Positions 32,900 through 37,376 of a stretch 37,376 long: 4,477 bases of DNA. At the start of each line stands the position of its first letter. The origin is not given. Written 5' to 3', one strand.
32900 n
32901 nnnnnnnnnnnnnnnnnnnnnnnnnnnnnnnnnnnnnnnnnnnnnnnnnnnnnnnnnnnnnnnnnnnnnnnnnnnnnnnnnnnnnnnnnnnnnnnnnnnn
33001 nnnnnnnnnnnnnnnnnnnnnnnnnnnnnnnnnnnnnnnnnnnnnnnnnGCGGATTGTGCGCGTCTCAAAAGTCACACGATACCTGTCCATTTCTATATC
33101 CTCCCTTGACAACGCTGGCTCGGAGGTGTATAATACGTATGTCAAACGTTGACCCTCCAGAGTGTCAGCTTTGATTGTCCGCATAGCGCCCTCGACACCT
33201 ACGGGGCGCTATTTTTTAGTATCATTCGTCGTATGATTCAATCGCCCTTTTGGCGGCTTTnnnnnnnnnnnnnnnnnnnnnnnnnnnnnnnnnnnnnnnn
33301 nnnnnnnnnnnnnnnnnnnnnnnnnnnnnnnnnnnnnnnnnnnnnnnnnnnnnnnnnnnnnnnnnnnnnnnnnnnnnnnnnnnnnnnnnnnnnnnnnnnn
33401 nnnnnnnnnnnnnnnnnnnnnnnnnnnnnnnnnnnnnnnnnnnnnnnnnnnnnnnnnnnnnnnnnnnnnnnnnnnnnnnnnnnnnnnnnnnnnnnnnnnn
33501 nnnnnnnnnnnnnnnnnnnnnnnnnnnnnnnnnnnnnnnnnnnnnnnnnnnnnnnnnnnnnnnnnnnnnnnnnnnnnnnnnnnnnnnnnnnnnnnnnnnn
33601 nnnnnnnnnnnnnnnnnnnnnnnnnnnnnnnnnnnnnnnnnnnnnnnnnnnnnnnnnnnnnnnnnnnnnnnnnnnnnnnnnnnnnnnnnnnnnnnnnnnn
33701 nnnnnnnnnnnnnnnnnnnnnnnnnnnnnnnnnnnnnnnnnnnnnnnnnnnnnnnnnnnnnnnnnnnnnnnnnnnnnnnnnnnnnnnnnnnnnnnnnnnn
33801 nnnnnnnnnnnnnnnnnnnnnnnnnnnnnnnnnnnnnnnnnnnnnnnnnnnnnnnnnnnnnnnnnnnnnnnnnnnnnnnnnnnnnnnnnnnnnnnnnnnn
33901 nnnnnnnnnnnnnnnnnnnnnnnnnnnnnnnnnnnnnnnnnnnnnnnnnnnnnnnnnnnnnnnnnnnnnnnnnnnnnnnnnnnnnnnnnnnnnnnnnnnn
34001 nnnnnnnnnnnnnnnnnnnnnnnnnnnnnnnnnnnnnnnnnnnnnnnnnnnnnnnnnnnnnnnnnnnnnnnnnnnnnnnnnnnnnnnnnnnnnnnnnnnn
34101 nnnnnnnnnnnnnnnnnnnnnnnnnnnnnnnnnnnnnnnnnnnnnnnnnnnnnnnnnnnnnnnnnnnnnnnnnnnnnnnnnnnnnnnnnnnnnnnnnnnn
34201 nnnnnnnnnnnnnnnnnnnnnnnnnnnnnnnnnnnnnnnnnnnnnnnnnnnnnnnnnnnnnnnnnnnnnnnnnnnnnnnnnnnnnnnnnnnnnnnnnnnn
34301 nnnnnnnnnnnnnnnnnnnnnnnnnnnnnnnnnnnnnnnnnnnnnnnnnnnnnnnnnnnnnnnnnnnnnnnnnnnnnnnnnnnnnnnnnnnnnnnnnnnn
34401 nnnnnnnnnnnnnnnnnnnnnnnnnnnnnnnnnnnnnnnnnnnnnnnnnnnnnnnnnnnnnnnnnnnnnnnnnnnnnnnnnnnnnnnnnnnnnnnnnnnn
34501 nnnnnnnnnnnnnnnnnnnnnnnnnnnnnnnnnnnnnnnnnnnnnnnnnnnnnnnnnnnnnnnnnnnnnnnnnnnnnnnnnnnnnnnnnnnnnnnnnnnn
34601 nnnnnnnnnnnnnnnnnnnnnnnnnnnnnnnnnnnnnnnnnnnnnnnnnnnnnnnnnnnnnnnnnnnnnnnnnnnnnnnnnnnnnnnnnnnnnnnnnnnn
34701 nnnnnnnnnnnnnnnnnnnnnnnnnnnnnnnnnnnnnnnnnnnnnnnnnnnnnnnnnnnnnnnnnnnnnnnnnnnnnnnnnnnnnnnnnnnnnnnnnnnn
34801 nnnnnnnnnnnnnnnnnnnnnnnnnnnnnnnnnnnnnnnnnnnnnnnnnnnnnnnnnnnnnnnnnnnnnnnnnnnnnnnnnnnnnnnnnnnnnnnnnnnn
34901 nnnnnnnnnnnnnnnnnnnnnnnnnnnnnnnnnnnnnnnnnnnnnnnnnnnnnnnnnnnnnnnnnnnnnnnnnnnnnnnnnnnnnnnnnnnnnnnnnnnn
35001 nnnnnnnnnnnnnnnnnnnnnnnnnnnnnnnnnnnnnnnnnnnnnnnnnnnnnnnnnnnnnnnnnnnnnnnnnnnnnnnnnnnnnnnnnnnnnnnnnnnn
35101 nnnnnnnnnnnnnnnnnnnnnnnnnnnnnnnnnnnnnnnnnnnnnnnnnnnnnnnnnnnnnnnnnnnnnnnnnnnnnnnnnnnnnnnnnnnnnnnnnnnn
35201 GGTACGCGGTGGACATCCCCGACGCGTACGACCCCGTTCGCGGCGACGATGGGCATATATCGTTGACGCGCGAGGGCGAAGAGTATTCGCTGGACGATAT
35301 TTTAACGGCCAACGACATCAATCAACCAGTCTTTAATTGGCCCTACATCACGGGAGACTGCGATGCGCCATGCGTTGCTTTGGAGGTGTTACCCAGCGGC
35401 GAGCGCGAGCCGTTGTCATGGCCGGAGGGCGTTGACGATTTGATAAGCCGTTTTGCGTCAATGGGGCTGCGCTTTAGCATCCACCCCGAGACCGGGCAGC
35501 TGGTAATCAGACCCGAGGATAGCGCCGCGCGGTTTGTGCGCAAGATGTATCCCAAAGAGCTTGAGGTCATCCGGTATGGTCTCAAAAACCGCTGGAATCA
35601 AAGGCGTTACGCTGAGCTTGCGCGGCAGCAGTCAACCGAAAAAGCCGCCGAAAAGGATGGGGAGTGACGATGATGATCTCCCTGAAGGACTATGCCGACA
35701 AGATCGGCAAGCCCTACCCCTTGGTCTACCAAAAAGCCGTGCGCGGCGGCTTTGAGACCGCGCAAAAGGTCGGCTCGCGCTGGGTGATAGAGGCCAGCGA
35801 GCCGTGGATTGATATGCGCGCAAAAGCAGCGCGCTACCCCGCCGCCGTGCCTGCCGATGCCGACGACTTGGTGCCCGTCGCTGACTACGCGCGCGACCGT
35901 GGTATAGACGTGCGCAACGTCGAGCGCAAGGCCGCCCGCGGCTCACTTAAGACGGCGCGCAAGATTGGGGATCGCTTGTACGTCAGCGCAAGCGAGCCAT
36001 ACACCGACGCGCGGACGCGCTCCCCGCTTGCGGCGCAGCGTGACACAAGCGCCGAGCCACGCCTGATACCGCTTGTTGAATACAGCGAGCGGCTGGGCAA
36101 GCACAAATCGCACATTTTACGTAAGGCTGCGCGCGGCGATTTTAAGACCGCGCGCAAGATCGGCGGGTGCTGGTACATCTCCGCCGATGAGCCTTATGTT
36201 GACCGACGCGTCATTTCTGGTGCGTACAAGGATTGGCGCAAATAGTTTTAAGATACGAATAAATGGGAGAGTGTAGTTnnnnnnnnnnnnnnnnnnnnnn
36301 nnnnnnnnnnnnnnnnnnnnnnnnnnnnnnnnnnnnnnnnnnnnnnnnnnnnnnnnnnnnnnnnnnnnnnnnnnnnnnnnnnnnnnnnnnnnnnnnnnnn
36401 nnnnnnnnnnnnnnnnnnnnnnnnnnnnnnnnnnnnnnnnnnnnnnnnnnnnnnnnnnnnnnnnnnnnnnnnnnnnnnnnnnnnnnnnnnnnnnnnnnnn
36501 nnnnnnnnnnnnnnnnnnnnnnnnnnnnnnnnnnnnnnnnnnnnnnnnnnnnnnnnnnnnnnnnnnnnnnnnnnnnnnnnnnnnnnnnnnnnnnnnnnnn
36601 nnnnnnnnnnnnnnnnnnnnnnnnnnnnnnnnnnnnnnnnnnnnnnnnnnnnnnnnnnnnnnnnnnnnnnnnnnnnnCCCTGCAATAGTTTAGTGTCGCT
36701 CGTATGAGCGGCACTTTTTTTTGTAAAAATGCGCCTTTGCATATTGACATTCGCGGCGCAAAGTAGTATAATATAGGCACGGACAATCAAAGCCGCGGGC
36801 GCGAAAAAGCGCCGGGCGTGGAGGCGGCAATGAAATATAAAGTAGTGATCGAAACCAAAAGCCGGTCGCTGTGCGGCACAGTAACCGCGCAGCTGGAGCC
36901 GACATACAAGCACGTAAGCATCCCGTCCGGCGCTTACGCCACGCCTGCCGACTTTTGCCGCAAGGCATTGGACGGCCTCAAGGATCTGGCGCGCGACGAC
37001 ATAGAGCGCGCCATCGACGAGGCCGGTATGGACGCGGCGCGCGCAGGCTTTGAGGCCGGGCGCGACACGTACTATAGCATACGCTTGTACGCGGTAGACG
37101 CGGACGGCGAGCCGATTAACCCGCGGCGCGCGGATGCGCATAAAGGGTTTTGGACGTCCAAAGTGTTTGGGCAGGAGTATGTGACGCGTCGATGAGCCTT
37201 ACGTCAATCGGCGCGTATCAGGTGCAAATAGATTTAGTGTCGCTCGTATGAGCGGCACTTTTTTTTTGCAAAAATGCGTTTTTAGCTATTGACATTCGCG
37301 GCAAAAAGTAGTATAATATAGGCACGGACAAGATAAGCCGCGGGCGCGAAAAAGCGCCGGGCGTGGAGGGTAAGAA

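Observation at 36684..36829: Five near-identical terminator / perfect-promoter / leader-hairpin cassettes drive every accessory gene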

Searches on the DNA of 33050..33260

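Call 96: search_rna_families(source=window, start=33050, end=33260, threshold=evalue, max_evalue=1)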
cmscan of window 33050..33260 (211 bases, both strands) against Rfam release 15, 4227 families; matches with E-value up to 1: 4.
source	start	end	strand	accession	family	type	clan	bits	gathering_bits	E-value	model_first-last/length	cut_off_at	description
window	33151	33221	+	RF04177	BTnc201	Gene; sRNA;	-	18.3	105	0.51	1-99/99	no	Bacteroides sRNA BTnc201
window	33062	33113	-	RF01625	ceN28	Gene; snRNA; snoRNA; CD-box;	-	17.3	70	0.28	1-88/88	no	Caenorhabditis snoRNA ceN28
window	33176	33216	+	RF02398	sau-6072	Gene; sRNA;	-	16.1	50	0.66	1-53/53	no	Staphylococcus sRNA sau-6072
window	33200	33260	+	RF02763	IsrM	Gene; sRNA;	-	14.6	376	0.029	1-61/329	3'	IsrM sRNA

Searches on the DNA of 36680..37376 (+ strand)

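Call 18: search_dna_similar(query=window:36684-37376:+, collection=phages, mode=distant)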
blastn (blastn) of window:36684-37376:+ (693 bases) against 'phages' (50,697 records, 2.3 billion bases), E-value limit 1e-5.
No match.

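Call 97: search_rna_families(source=window, start=36680, end=36860, threshold=evalue, max_evalue=1)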
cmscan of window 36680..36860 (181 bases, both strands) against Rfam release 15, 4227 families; matches with E-value up to 1: 9.
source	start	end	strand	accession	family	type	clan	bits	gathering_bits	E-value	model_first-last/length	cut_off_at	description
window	36680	36721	+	RF02356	BjrC1505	Gene; sRNA;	-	23.8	50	0.0082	97-140/140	5'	Alphaproteobacterial sRNA BjrC1505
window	36686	36775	+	RF01858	RsaF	Gene; sRNA;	-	21.5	60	0.034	1-119/119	no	RNA Staph. aureus F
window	36680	36722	+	RF02871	ncS54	Gene; sRNA;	-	19.7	43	0.02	37-79/79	5'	Burkholderia sRNA 54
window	36680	36729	+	RF00557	L10_leader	Cis-reg; leader;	-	19.3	44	0.25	86-138/138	5'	Ribosomal protein L10 leader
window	36688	36780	-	RF02450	ncr1175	Gene; sRNA;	-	18.3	60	0.3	1-110/110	no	Bacillus sRNA ncr1175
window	36680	36722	+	RF00022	GcvB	Gene;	-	18.1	42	0.034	153-204/204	5'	GcvB RNA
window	36680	36729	+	RF00519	suhB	Gene; sRNA;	CL00108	17.8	41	0.13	30-77/77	5'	Makes More Granules Regulator RNA (mmgR)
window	36680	36721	+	RF01489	sbrA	Gene; sRNA;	-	16.2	45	0.49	28-71/71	5'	Listeria sRNA sbrA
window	36680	36721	+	RF02278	Betaproteobacteria_toxic_sRNA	Gene; sRNA;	-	15.4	50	0.63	21-64/64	5'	Betaproteobacteria toxic small RNA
